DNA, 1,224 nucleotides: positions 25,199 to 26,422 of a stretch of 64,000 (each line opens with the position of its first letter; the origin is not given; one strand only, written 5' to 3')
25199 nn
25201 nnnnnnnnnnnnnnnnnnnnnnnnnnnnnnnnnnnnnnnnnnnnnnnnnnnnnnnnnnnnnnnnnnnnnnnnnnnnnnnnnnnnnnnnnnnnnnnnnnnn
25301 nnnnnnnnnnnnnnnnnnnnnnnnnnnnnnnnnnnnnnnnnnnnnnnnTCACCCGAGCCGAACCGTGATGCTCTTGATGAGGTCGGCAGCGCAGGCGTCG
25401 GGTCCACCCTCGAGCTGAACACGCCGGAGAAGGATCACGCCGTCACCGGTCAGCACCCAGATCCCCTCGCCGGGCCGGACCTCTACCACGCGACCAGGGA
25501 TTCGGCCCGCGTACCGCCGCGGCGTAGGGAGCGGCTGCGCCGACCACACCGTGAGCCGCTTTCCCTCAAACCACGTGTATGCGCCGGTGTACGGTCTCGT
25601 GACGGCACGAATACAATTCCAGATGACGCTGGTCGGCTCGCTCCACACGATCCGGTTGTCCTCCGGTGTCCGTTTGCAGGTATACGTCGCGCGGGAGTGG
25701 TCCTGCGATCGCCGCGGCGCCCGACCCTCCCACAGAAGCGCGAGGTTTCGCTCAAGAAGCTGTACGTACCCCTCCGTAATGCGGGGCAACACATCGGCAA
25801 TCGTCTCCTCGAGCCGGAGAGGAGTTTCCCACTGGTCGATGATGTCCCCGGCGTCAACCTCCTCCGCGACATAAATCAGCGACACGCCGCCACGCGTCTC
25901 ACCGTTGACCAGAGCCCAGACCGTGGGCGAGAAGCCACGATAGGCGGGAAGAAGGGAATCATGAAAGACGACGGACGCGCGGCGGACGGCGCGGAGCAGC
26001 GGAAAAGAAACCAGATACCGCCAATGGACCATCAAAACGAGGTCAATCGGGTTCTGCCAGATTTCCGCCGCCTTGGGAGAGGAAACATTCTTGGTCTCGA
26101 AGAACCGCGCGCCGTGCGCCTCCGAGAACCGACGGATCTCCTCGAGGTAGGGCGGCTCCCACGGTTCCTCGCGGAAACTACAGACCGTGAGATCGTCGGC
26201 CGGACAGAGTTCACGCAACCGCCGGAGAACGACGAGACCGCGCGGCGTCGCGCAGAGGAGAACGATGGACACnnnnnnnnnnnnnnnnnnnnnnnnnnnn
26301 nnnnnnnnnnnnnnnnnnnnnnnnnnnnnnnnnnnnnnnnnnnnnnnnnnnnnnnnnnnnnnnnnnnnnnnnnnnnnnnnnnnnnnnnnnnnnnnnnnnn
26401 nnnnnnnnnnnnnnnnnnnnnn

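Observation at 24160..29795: glyA-folD co-transcribed with a sugar N-formyltransferase and a 4-aminotransferase (built-in formyl-THF supply)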

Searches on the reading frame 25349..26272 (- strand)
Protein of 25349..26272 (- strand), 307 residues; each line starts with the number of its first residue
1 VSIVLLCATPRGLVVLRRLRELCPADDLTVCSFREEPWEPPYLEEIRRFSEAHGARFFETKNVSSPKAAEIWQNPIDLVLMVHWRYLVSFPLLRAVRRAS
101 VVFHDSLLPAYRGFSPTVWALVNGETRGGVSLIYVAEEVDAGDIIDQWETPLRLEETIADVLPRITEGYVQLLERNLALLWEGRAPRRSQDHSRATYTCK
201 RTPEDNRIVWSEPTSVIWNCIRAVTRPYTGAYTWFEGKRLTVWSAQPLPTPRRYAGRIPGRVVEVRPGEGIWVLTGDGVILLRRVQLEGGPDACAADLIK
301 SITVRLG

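Call 4: search_protein_families(library=pfam, proteins=[window:25349-26272:-])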
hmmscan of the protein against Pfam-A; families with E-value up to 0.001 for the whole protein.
window:25349-26272:- (307 aa): 2 families
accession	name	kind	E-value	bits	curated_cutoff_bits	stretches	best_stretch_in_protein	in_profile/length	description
PF02911.23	Formyl_trans_C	-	1.3e-20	73.9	21.1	1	202-301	3-98/100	Formyl transferase, C-terminal domain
PF00551.24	Formyl_trans_N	-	2.5e-19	70.1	26.1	1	69-171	73-175/181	Formyl transferase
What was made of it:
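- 25349..26272 (-): ArnA/Fmt-fold formyltransferase (307 aa), predicted sugar N-formyltransferase. Formyl_trans_N plus Formyl_trans_C (call 4).
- Checked: Formyltransferase, 26272..25349: Formyl_trans_N plus Formyl_trans_C (call 4).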

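Call 5: search_protein_families(library=ncbifam, proteins=[window:25349-26272:-])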
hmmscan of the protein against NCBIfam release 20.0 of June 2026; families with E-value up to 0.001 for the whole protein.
window:25349-26272:- (307 aa): 7 families
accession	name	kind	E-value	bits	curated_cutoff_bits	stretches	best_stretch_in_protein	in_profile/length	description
NF005414.0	PRK06988.1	equivalog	5.7e-51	173.3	316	1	29-284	30-287/311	formyltransferase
NF005998.1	PRK08125.1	equivalog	4.6e-43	147.5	777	1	29-299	28-293/649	bifunctional UDP-4-amino-4-deoxy-L-arabinose formyltransferase/UDP-glucuronic acid oxidase ArnA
TIGR00460.1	fmt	equivalog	2e-37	129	201.5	1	44-301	47-303/315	methionyl-tRNA formyltransferase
TIGR00639.1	PurN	equivalog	2.2e-12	46.9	150.1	1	68-180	72-184/192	phosphoribosylglycinamide formyltransferase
NF005755.0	PRK07579.1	equivalog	1.5e-07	31.5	238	1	75-190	65-177/245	dTDP-4-amino-4,6-dideoxyglucose formyltransferase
NF004684.0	PRK06027.1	subfamily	1.4e-05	24.9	223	1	69-160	158-250/286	formyltetrahydrofolate deformylase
TIGR00655.1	PurU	equivalog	0.00017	21.3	285.95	1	63-153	147-238/280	formyltetrahydrofolate deformylase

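Call 11: find_encoding_contigs(protein=window:25349-26272:-, flank=10000, max_places=6)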
Protein window:25349-26272:- (307 aa): 3 contigs read that carry it; 2 places shown.
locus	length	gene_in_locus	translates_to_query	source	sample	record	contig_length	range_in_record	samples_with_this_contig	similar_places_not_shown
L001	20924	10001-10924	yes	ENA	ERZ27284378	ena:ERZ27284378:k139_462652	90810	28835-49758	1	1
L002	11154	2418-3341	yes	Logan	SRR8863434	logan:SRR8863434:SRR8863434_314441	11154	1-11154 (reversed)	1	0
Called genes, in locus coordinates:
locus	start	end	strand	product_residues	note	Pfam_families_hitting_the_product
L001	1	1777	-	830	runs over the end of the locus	PF13231:PMT_2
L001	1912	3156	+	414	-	PF01041:DegT_DnrJ_EryC1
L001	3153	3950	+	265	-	PF00535:Glycos_transf_2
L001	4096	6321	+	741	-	-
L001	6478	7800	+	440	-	PF00464:SHMT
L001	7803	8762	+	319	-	PF00763:THF_DHG_CYH, PF02882:THF_DHG_CYH_C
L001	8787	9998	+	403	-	PF13477:Glyco_trans_4_2 (weak), PF13439:Glyco_transf_4, PF13579:Glyco_trans_4_4, PF20706:GT4-conflict, PF00534:Glycos_transf_1, PF13692:Glyco_trans_1_4, PF13524:Glyco_trans_1_2 (weak)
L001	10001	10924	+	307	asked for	PF00551:Formyl_trans_N, PF02911:Formyl_trans_C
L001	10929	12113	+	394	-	PF01041:DegT_DnrJ_EryC1, PF00155:Aminotran_1_2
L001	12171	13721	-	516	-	PF01943:Polysacc_synt (weak)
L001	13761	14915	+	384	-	PF20706:GT4-conflict, PF13439:Glyco_transf_4, PF13579:Glyco_trans_4_4, PF00534:Glycos_transf_1, PF13692:Glyco_trans_1_4, PF13524:Glyco_trans_1_2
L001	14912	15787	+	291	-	PF05175:MTS (weak), PF13489:Methyltransf_23, PF06325:PrmA (weak), PF13847:Methyltransf_31, PF08241:Methyltransf_11, PF08242:Methyltransf_12, PF13649:Methyltransf_25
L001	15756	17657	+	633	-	PF13522:GATase_6, PF13537:GATase_7, PF00733:Asn_synthase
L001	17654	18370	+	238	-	PF13489:Methyltransf_23, PF08242:Methyltransf_12, PF08241:Methyltransf_11, PF01209:Ubie_methyltran (weak), PF13649:Methyltransf_25, PF13847:Methyltransf_31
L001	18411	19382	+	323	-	PF13489:Methyltransf_23, PF13847:Methyltransf_31 (faint), PF08241:Methyltransf_11, PF08242:Methyltransf_12, PF13649:Methyltransf_25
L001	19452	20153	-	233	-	PF13489:Methyltransf_23, PF07021:MetW (weak), PF08241:Methyltransf_11, PF08242:Methyltransf_12, PF13649:Methyltransf_25, PF13847:Methyltransf_31 (weak)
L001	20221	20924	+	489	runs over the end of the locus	PF13231:PMT_2, PF02366:PMT (weak)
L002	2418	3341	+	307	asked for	PF00551:Formyl_trans_N, PF02911:Formyl_trans_C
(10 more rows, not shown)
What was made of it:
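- Gene identities and gaps: calls 4, 5, 11.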

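Call 12: find_homologous_proteins(query=window:25349-26272:-, max_evalue=1e-10)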
Query window:25349-26272:- (307 aa): 1507 proteins with E <= 1e-10 among 5960 candidates; the best 120 are listed.
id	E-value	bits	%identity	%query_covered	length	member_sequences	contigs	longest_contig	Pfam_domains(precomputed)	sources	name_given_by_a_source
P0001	9.3e-207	703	100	100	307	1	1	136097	PF00551.25,PF02911.24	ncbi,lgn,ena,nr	ncbi:MAG: methionyl-tRNA formyltransferase-like protein [Parcubacteria group bacterium Gr01-1014_38]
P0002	2.9e-166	570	83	100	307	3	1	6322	PF00551.25,PF02911.24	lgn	-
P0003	1.3e-165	568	81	100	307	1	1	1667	PF00551.25,PF02911.24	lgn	-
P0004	7.5e-117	408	58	100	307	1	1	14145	PF00551.25,PF02911.24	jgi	jgi:methionyl-tRNA formyltransferase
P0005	6.6e-116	405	59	100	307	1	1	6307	PF00551.25,PF02911.24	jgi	jgi:methionyl-tRNA formyltransferase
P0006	3.3e-114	399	57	100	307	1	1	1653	PF00551.25,PF02911.24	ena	-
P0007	8.0e-114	398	58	100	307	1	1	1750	PF00551.25,PF02911.24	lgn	-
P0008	4.3e-111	389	57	100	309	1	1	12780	PF00551.25,PF02911.24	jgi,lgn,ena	-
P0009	1.0e-110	388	55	100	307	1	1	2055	PF00551.25,PF02911.24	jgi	-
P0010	1.5e-110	387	56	99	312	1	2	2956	PF00551.25,PF02911.24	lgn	-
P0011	4.9e-110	386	55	100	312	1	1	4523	PF00551.25,PF02911.24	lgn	-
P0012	1.7e-109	384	58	100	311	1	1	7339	PF00551.25,PF02911.24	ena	-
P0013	3.6e-109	383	56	99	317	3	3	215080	PF00551.25,PF02911.24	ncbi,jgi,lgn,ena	jgi:methionyl-tRNA formyltransferase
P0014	3.8e-109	383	54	100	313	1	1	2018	PF00551.25,PF02911.24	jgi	-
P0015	1.7e-108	381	55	100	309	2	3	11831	PF00551.25,PF02911.24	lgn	-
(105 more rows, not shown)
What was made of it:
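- NCBI and JGI annotate it as fmt-like (call 12).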

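Call 15: search_solved_structures(query=window:25349-26272:-, max_evalue=0.00001, show_alignments=4)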
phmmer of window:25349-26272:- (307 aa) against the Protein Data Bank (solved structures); distinct sequences matched with E-value up to 0.00001: 56.
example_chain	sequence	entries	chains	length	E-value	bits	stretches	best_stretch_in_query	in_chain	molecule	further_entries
6pih_A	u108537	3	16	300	3.3e-33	118.3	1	31-282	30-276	Bifunctional polymyxin resistance protein ArnA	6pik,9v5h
1yrw_A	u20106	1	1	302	3.3e-33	118.3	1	31-282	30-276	protein ArnA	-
2bln_A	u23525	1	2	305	3.3e-33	118.3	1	31-283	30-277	PROTEIN YFBG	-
5j63_A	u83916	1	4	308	3.5e-33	118.3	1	31-283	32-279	Bifunctional polymyxin resistance protein ArnA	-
1z7e_A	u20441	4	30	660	2.4e-32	115.5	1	31-282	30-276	protein ArnA | Bifunctional polymyxin resistance protein ArnA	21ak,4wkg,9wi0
8gjh_A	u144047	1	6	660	7e-31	110.7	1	33-278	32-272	Bifunctional polymyxin resistance protein ArnA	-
1fmt_A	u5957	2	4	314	1.2e-23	86.9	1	73-301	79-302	METHIONYL-TRNA FMET FORMYLTRANSFERASE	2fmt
4iqf_A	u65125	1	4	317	1.3e-23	86.8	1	70-277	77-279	Methionyl-tRNA formyltransferase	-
3tqq_A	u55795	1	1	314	2.9e-23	85.7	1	76-300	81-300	Methionyl-tRNA formyltransferase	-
1s3i_A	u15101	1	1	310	4.8e-22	81.7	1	87-298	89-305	10-formyltetrahydrofolate dehydrogenase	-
2bw0_A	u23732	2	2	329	5.7e-22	81.4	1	86-298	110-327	10-FORMYLTETRAHYDROFOLATE DEHYDROGENASE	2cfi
7rlu_A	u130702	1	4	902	3.2e-21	79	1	87-299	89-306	Cytosolic 10-formyltetrahydrofolate dehydrogenase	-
7rlt_A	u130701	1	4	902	3.2e-21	78.9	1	87-299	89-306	Cytosolic 10-formyltetrahydrofolate dehydrogenase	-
3r8x_A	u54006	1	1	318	7.7e-21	77.7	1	46-301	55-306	Methionyl-tRNA formyltransferase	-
4qpd_A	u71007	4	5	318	7.9e-21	77.7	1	92-290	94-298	10-formyltetrahydrofolate dehydrogenase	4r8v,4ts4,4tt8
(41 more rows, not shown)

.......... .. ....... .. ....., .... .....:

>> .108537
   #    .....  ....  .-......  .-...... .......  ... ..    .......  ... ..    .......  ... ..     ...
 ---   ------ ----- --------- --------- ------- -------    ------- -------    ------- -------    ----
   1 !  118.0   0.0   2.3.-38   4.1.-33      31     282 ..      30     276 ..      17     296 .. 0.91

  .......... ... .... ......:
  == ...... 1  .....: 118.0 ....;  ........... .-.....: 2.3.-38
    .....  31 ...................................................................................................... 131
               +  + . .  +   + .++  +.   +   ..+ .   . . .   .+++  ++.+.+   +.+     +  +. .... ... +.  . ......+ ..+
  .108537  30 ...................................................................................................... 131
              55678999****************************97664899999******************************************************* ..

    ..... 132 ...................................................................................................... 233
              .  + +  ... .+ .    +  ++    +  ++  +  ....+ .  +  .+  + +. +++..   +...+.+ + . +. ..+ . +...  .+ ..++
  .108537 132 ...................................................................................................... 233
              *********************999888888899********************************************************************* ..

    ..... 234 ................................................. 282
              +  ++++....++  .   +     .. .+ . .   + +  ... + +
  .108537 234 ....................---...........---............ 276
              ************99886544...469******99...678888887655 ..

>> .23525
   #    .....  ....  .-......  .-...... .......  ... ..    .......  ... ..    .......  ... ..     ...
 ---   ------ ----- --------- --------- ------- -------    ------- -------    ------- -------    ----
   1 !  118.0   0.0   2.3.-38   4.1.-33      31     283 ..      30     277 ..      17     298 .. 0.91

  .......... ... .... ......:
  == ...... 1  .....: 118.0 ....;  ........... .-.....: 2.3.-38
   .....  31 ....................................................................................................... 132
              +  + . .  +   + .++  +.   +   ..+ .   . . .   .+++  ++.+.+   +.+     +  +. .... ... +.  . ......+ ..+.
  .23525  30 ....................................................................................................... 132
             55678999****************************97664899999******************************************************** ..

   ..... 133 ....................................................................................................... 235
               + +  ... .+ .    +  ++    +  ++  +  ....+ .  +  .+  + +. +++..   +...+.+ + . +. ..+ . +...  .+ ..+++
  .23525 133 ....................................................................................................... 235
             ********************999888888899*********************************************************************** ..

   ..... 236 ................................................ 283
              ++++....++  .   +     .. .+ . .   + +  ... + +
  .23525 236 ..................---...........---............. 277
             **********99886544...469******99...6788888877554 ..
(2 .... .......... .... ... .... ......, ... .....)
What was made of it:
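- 25349..26272 (-): The ArnA formyltransferase domain is the best PDB hit, E=3e-33 (call 15).
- The formyltransferase is nearest to the ArnA formyltransferase domain and below the fmt cut-off: calls 5, 15. Sequence is closer to ArnA, 118 bits against 87 (call 15).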

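Call 16: find_related_loci(query=A1, collection=genome_contigs, flank=10000)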
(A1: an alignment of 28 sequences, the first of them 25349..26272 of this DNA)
Query A1 (307 aa) in genome_contigs; peptide patterns used: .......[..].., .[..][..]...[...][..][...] (x = any residue, [..] = any of these).
182 stretches matched a pattern; 163 encode a relative of the query (tblastn E <= 1e-3); the best 80 are kept; 80 distinct loci.
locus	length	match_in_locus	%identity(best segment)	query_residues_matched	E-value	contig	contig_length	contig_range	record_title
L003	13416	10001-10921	56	1-307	1e-110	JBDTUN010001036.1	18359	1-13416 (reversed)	MAG: Acidobacteriota bacterium isolate cluster3_bin.45 NODE_11077_length_18359_cov_5.747869, whole genome shotgun sequen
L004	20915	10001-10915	56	3-306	9e-111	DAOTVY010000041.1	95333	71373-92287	MAG TPA_asm: Chloroflexia bacterium isolate H111_92 k127_1000993, whole genome shotgun sequence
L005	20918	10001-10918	56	1-307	8e-111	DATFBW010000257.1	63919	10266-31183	MAG TPA_asm: Gemmatimonadaceae bacterium isolate SMAG_U8538 k141_2052468, whole genome shotgun sequence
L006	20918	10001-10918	54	1-306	2e-107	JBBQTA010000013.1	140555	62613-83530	MAG: Gemmatimonadales bacterium isolate Co_metawrap_1797 Cmw_1797_k141_6223275_length_140555_cov_16.9995, whole genome s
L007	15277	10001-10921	55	1-306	8e-107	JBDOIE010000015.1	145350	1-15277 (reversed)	MAG: Chloroflexia bacterium isolate TC202112_Ori_Bins012 k147_492573, whole genome shotgun sequence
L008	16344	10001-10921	54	1-307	5e-106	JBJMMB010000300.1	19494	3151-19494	MAG: Chloroflexia bacterium isolate H1_18_all_fractions_metab_maxb_101_63_9 k255_4354375, whole genome shotgun sequence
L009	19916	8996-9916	53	1-307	3e-105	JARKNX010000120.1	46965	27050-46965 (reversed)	MAG: Aggregatilineales bacterium isolate D110_maxbin.037 k141_217812, whole genome shotgun sequence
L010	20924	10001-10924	53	1-307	9e-105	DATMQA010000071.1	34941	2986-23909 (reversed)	MAG TPA_asm: Candidatus Binatia bacterium isolate SMAG_U12916 k141_4406722, whole genome shotgun sequence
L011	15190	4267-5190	54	1-307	9e-104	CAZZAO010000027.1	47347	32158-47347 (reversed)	MAG TPA_asm: uncultured Anaerolineaceae bacterium isolate SRP263991_co5_127 genome assembly, contig: NODE_1603_length_47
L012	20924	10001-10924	53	1-307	9e-102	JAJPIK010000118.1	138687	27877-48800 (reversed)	MAG: Chloroflexota bacterium isolate Centralia_MAG_325 k107_13760423, whole genome shotgun sequence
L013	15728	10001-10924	51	1-307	2e-101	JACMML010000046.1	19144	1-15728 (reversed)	MAG: Phycisphaerae bacterium isolate ES-bin-92 ES-bin-92-contig-k141_1345851, whole genome shotgun sequence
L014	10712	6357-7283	53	1-307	9e-101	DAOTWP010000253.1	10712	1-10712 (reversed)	MAG TPA_asm: Anaerolineae bacterium isolate H14_151 k109_393703, whole genome shotgun sequence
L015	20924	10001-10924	52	1-307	5e-100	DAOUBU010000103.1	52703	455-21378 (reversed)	MAG TPA_asm: Anaerolineae bacterium isolate H71_748 k91_1920526, whole genome shotgun sequence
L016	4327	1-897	53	9-306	2e-100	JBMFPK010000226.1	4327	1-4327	MAG: Chloroflexia bacterium isolate KM4338-61 NODE_226_length_4327_cov_3.680000, whole genome shotgun sequence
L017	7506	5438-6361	52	1-307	2e-99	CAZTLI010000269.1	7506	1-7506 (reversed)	MAG TPA_asm: uncultured Anaerolineaceae bacterium isolate SRP323723_co1_139 genome assembly, contig: NODE_8380_length_75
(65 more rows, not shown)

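Call 26: find_encoding_contigs(protein=P0002, flank=10000, max_places=3)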
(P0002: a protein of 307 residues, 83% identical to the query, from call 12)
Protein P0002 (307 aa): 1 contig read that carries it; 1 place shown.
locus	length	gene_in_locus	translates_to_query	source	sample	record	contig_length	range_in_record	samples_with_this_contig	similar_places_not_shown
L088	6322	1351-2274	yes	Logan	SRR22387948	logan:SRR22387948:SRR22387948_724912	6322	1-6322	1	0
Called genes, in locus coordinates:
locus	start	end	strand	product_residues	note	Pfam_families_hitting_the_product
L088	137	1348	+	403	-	PF13439:Glyco_transf_4, PF13579:Glyco_trans_4_4, PF20706:GT4-conflict, PF00534:Glycos_transf_1, PF13692:Glyco_trans_1_4, PF13524:Glyco_trans_1_2 (weak)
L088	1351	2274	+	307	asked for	PF00551:Formyl_trans_N, PF02911:Formyl_trans_C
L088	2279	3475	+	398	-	PF01041:DegT_DnrJ_EryC1, PF00155:Aminotran_1_2 (weak)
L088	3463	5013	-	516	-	-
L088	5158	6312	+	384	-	PF20706:GT4-conflict, PF13439:Glyco_transf_4, PF13579:Glyco_trans_4_4, PF00534:Glycos_transf_1, PF13692:Glyco_trans_1_4, PF13524:Glyco_trans_1_2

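Call 27: find_encoding_contigs(protein=P0004, flank=10000, max_places=3)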
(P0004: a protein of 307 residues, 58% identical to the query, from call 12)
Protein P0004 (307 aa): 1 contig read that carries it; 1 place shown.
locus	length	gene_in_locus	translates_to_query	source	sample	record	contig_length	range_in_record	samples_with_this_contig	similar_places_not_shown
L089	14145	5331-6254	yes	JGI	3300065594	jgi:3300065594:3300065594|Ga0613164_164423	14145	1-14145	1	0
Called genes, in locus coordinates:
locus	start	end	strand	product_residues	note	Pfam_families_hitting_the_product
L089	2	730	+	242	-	?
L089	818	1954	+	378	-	PF13489:Methyltransf_23, PF08241:Methyltransf_11 (weak), PF08242:Methyltransf_12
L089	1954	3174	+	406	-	PF13524:Glyco_trans_1_2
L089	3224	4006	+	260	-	PF05711:TylF, PF13578:Methyltransf_24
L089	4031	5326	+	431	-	PF20706:GT4-conflict (faint), PF00534:Glycos_transf_1, PF13692:Glyco_trans_1_4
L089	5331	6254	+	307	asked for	PF00551:Formyl_trans_N, PF02911:Formyl_trans_C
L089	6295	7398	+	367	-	PF01041:DegT_DnrJ_EryC1, PF00155:Aminotran_1_2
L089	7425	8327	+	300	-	PF00685:Sulfotransfer_1, PF13469:Sulfotransfer_3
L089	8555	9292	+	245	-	PF03567:Sulfotransfer_2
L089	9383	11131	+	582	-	PF14306:PUA_2, PF01747:ATP-sulfurylase, PF01583:APS_kinase, PF01656:CbiA (weak), PF13671:AAA_33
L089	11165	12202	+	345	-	PF01370:Epimerase, PF04321:RmlD_sub_bind, PF16363:GDP_Man_Dehyd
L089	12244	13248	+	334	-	PF04321:RmlD_sub_bind, PF01073:3Beta_HSD (faint), PF01370:Epimerase, PF02719:Polysacc_synt_2 (faint), PF16363:GDP_Man_Dehyd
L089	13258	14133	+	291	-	PF00535:Glycos_transf_2, PF10111:Glyco_tranf_2_2, PF13641:Glyco_tranf_2_3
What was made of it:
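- Closest known: Cofactor-supply genes embedded in glycan clusters. Same: L089 shows this for PAPS beside the same formyltransferase-WecE pair (call 27).
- L089 carries a fused ATP-sulfurylase/APS-kinase next to sulfotransferases and the same formyltransferase-WecE pair (call 27). The gene immediately before the formyltransferase here, and in L088 and L089, is a cytoplasmic GT4 (calls 26, 27).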

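Call 40: find_related_loci(query=A1, collection=metagenome_contigs, flank=10000)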
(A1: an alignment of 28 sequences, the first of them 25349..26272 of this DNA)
Query A1 (307 aa) in metagenome_contigs; peptide patterns used: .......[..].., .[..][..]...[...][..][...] (x = any residue, [..] = any of these).
271 stretches matched a pattern; 239 encode a relative of the query (tblastn E <= 1e-3); the best 80 are kept; 80 distinct loci.
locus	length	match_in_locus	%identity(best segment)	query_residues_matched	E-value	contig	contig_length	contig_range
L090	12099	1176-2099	57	1-307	3e-115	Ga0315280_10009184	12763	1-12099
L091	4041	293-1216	57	1-307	2e-112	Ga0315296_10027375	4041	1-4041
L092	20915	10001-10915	56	3-306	2e-110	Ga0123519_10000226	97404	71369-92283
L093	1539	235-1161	56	1-307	4e-118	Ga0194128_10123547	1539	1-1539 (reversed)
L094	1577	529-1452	56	1-307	2e-117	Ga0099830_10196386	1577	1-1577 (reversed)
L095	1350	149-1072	56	1-307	5e-118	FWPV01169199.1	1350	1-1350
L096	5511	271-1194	54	1-307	5e-109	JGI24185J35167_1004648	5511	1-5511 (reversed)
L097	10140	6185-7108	54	1-307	1e-108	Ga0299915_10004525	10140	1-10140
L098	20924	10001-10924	54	1-307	7e-108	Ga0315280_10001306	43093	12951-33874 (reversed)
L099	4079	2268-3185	54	1-306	7e-109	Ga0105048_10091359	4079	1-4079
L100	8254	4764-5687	51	1-307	1e-107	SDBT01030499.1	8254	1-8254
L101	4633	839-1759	54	1-307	3e-107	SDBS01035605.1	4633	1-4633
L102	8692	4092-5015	54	1-307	2e-106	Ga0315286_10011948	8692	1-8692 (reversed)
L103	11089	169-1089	53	1-307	1e-105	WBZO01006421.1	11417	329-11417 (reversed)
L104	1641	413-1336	53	1-307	2e-113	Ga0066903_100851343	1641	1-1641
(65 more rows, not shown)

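Call 57: predict_structure(alignment_id=A1)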
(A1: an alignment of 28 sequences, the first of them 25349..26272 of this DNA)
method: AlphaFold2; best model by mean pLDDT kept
length: 307 residues; sequences in the alignment: 28
mean_pLDDT: 92.0   pTM: 0.87
mean pLDDT of the five models: 92.0, 91.7, 90.6, 90.5, 88.0
residues with pLDDT >= 90: 238; 70-90: 63; 50-70: 6; < 50: 0
segments of 3 or more residues with pLDDT < 50: none
pLDDT, mean of each block of 10 residues (from residue 1): 95 97 97 84 95 97 92 95 90 94 85 81 91 90 95 93 95 98 95 72 90 96 90 96 91 83 96 95 96 96 92
secondary structure, 60 per line:
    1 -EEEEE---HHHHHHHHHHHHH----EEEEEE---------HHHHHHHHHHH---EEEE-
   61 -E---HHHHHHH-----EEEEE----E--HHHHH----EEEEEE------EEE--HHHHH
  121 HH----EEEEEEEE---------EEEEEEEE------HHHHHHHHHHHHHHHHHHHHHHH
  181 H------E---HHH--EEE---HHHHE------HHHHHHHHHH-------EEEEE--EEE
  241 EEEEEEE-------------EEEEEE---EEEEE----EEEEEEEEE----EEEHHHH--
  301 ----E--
elements in order: E2-6 H10-22 E27-32 H42-52 E56-59 H66-72 E78-82 H90-94 E99-104 E111-113 H116-122 E127-134 E144-151 H158-181 E197-199 H203-206 H214-223 E231-235 E238-247 E261-266 E270-274 E279-287 E292-294 H295-298
